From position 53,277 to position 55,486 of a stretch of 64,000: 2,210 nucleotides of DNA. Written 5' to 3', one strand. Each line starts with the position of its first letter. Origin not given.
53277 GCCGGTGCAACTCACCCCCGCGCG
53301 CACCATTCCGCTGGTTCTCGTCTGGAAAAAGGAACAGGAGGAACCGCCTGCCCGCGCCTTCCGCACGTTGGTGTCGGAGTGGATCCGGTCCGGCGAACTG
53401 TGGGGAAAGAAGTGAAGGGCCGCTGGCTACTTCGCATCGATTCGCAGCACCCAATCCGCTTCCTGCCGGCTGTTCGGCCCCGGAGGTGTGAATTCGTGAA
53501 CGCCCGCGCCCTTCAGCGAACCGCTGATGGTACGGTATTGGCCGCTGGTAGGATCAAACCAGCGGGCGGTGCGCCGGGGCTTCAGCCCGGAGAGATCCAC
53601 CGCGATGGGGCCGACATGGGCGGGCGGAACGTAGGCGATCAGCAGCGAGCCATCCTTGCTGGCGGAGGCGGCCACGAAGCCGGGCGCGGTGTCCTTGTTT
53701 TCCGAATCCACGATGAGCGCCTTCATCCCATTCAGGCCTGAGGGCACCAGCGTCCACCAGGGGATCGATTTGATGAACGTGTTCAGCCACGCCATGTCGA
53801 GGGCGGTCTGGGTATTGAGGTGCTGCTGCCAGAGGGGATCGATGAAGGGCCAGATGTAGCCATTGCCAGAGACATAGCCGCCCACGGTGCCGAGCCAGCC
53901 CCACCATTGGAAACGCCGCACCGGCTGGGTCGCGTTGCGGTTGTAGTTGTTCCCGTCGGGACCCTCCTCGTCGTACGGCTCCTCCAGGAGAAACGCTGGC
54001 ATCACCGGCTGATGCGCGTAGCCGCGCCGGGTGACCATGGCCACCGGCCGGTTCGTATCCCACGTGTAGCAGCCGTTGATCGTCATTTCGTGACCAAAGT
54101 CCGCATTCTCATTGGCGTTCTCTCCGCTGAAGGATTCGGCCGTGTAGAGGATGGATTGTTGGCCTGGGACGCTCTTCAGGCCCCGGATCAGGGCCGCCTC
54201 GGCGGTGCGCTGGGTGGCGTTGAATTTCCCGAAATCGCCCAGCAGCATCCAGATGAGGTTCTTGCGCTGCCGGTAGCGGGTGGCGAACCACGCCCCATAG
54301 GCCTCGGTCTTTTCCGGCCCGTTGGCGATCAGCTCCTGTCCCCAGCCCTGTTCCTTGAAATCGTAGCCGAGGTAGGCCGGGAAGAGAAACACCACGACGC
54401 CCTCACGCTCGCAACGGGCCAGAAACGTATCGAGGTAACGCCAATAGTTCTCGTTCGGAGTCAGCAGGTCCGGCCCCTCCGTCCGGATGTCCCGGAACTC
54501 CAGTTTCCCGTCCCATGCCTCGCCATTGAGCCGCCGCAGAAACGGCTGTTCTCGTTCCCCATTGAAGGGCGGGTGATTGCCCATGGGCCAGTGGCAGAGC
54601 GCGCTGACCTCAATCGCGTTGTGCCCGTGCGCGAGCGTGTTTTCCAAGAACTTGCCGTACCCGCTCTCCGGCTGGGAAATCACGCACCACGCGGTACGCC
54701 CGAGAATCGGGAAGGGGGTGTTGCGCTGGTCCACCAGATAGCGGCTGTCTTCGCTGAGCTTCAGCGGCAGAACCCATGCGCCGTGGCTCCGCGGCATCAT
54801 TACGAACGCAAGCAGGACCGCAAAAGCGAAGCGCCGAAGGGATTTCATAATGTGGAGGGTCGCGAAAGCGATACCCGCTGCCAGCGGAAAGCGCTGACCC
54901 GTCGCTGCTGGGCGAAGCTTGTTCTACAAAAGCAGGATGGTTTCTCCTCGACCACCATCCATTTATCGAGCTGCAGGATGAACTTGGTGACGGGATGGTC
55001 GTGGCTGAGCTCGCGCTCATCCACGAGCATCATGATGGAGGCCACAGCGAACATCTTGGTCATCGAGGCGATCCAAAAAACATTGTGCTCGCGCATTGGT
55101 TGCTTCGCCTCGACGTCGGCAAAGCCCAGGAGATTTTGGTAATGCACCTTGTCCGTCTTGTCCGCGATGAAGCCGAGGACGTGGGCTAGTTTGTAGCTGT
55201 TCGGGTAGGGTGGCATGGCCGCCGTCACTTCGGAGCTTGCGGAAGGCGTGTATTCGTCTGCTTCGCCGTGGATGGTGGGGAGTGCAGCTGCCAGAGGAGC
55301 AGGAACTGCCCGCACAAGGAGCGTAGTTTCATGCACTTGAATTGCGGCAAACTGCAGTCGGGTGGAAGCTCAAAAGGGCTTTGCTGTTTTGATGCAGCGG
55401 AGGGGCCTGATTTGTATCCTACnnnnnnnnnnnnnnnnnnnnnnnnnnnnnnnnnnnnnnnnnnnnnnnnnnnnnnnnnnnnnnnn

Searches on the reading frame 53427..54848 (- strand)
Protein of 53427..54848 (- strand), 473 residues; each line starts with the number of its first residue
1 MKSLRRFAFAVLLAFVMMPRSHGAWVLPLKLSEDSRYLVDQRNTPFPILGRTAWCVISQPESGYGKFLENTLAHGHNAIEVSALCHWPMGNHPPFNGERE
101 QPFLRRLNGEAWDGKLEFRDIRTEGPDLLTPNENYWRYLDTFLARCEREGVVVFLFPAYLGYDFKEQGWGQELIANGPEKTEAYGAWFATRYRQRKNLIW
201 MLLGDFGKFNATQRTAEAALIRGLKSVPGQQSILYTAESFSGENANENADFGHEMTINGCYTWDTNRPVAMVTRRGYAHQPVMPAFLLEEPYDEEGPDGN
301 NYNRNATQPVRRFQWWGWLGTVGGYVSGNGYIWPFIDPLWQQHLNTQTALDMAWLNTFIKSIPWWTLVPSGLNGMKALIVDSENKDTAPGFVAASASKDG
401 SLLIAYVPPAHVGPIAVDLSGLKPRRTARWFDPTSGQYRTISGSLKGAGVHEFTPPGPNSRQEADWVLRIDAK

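Call 95: search_protein_families(library=pfam, proteins=[window:53427-54848:-], max_evalue=0.001)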
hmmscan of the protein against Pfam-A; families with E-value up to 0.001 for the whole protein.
window:53427-54848:- (473 aa): 2 families
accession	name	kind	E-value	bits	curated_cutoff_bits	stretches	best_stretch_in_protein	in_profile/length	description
PF13204.13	Apiosidase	-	5.7e-38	131.7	26.5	1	32-366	1-320/320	Apiosidase-like, catalytic domain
PF12904.13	Collagen_bind_2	-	1.1e-09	38.4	22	1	391-468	17-89/92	Putative collagen-binding domain of a collagenase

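Call 96: search_protein_families(library=padloc, proteins=[window:53427-54848:-], max_evalue=0.001)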
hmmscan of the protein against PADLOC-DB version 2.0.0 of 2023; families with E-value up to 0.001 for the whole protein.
window:53427-54848:- (473 aa): 0 families

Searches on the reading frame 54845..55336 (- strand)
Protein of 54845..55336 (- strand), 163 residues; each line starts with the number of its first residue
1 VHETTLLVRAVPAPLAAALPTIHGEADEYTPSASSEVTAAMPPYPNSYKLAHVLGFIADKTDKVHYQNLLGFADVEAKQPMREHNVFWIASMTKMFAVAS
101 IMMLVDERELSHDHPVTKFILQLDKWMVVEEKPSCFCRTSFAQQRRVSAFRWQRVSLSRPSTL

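Call 95: search_protein_families(library=pfam, proteins=[window:54845-55336:-], max_evalue=0.001)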
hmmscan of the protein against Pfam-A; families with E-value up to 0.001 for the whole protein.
window:54845-55336:- (163 aa): 1 family
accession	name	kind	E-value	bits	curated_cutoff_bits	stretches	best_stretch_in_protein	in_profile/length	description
PF00144.29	Beta-lactamase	-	1.7e-13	50.9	27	1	61-120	24-83/329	Beta-lactamase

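Call 96: search_protein_families(library=padloc, proteins=[window:54845-55336:-], max_evalue=0.001)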
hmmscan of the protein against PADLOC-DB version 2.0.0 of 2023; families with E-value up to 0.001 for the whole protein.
window:54845-55336:- (163 aa): 0 families
